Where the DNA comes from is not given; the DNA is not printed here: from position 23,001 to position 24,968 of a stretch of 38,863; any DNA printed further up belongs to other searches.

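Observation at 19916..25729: SOS-box-controlled fibre + lysis operon with no virion genes: candidate lysis-released fibre/LRR module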

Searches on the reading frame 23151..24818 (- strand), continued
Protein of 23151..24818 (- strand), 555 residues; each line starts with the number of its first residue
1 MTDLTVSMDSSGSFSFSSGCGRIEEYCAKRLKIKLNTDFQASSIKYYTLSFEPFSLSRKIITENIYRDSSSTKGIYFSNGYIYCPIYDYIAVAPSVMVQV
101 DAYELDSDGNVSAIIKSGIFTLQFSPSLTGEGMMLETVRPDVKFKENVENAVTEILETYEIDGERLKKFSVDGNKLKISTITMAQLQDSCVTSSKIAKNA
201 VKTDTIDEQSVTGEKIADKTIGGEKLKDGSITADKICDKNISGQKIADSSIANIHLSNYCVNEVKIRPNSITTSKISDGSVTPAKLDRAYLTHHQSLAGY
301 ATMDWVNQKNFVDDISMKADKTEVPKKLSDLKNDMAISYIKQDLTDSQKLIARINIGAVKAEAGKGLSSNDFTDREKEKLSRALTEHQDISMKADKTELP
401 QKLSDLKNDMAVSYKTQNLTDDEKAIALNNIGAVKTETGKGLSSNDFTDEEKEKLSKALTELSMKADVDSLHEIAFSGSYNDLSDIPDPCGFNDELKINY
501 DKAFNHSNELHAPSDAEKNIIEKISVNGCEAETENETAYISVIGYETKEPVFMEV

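Call 49: predict_structure(alignment_id=A1)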
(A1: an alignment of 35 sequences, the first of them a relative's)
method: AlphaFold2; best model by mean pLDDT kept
length: 555 residues; sequences in the alignment: 35
mean_pLDDT: 53.3   pTM: 0.26
mean pLDDT of the five models: 53.3, 53.3, 52.0, 49.9, 47.5
residues with pLDDT >= 90: 0; 70-90: 94; 50-70: 198; < 50: 263
segments of 3 or more residues with pLDDT < 50: 21-28, 55-58, 126-144, 201-239, 251-254, 256-267, 269-272, 294-304, 306-325, 327-343, 365-372, 384-419, 434-447, 455-488, 517-519, 543-555
pLDDT, mean of each block of 10 residues (from residue 1): 71 58 50 82 82 55 79 80 70 67 77 70 52 35 52 56 55 55 54 53 43 45 45 48 51 48 46 50 53 44 47 38 44 35 61 66 45 55 42 33 36 36 60 47 46 48 38 35 46 74 73 52 58 56 44 39
secondary structure, 60 per line:
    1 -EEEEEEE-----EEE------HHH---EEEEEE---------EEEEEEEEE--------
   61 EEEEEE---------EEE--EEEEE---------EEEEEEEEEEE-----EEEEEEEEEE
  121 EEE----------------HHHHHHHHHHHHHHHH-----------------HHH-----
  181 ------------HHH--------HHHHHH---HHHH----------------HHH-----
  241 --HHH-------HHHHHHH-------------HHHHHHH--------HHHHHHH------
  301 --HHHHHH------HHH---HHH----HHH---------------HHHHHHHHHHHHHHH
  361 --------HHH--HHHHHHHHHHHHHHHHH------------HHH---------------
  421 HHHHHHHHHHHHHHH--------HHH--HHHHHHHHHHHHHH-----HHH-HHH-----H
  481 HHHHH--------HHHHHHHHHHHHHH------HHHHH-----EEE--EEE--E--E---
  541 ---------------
elements in order: E2-8 E14-16 E29-34 E44-52 E61-66 E76-78 E81-85 E95-105 E111-123 H140-155 H204-209 H213-216 H253-259 H273-279 H288-294 H303-308 H346-360 H374-390 H421-435 H449-462 H480-485 H494-507 H514-518 E524-526 E529-531

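Call 53: fold_search(model_id=the predicted structure, library=pdb)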
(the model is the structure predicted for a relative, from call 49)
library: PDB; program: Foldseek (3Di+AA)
matches with E <= 10: 1311; with E <= 0.001: 0
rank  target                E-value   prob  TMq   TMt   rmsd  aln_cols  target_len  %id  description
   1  9m8o_Q                2.0e-03  0.99  0.15  0.42  13.6       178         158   10  Cryo-EM structure of bacteriophage NF5 baseplate (released 2025-12-17)
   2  3m86_A                5.4e-03  0.77  0.09  0.34  14.0       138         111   10  Crystal structure of the cysteine protease inhibitor, EhICP2, from Entamoeba histolytica (released 2011-02-02)
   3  2h41                  1.4e-02  0.98  0.12  0.48   3.8        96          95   10  Solution structure of the second type III domain of human Fibronectin: minimized average structure (released 2007-04-10)
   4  8rmy_A                1.8e-02  0.66  0.10  0.12   6.1        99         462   20  Transglutaminase 3 in complex with inhibitor Z-don and DH patient-derived Fab DH63-A02 (released 2025-03-12)
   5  3m88_B                2.3e-02  0.72  0.10  0.39   8.8       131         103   12  Crystal structure of the cysteine protease inhibitor, EhICP2, from Entamoeba histolytica (released 2011-02-02)
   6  4zmp                  2.8e-02  0.80  0.12  0.25   8.5       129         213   10  Crystal structure of human P-cadherin (ss-dimer Q101L) (released 2016-09-07)
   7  3m88_A                3.2e-02  0.30  0.08  0.31  14.4       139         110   10  Crystal structure of the cysteine protease inhibitor, EhICP2, from Entamoeba histolytica (released 2011-02-02)
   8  6ztb                  3.4e-02  0.77  0.12  0.25   8.5       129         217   10  Crystal Structure of human P-Cadherin EC1_EC2 (released 2021-05-05)
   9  4zmw_A                4.3e-02  0.66  0.11  0.24   8.9       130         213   10  Crystal structure of human P-cadherin (enc-X-dimer) (released 2016-09-07)
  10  3m86_B                4.3e-02  0.44  0.09  0.35  11.4       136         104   11  Crystal structure of the cysteine protease inhibitor, EhICP2, from Entamoeba histolytica (released 2011-02-02)
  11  3k2m_C                4.6e-02  0.99  0.13  0.59   3.4        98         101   13  Crystal Structure of Monobody HA4/Abl1 SH2 Domain Complex (released 2010-03-31)
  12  2aj3_D                4.9e-02  0.89  0.12  0.27   5.3       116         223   10  Crystal Structure of a Cross-Reactive HIV-1 Neutralizing CD4-Binding Site Antibody Fab m18 (released 2006-03-28)
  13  6klg_A                4.9e-02  0.35  0.09  0.09  12.2       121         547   11  Crystal Structure of the Zea Mays laccase 3 (released 2020-01-01)
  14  4wiq                  5.5e-02  0.89  0.12  0.25   7.4       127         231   13  The structure of Murine alpha-Dystroglycan T190M mutant N-terminal domain. (released 2015-05-13)
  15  8vww_B                6.2e-02  0.85  0.10  0.38   5.6        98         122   16  CCHFV GP38 bound to ADI-46152 and ADI-58048 Fabs (released 2024-07-24)
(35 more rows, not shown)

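Call 86: find_related_loci(query=A1, collection=metagenome_contigs, flank=10000)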
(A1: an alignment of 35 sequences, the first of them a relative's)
Query A1 (555 aa) in metagenome_contigs; peptide patterns used: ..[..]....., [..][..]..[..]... (x = any residue, [..] = any of these).
445 stretches matched a pattern; 3 encode a relative of the query (tblastn E <= 1e-3); 3 distinct loci.
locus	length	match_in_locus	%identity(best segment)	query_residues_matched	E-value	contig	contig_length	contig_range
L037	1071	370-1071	62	1-286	7e-105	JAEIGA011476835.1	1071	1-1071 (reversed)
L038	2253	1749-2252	73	1-168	1e-80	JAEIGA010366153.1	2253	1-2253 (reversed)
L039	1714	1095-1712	59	1-206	4e-79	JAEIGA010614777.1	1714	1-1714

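Call 111: search_protein_families(library=padloc, proteins=[window:23151-24818:-], max_evalue=0.001)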
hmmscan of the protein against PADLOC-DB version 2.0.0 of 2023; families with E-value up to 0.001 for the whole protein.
window:23151-24818:- (555 aa): 1 family
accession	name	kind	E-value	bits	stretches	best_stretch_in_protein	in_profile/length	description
PDLC04011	PD-Lambda-5_A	-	2.8e-05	20.9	1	165-275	270-373/526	-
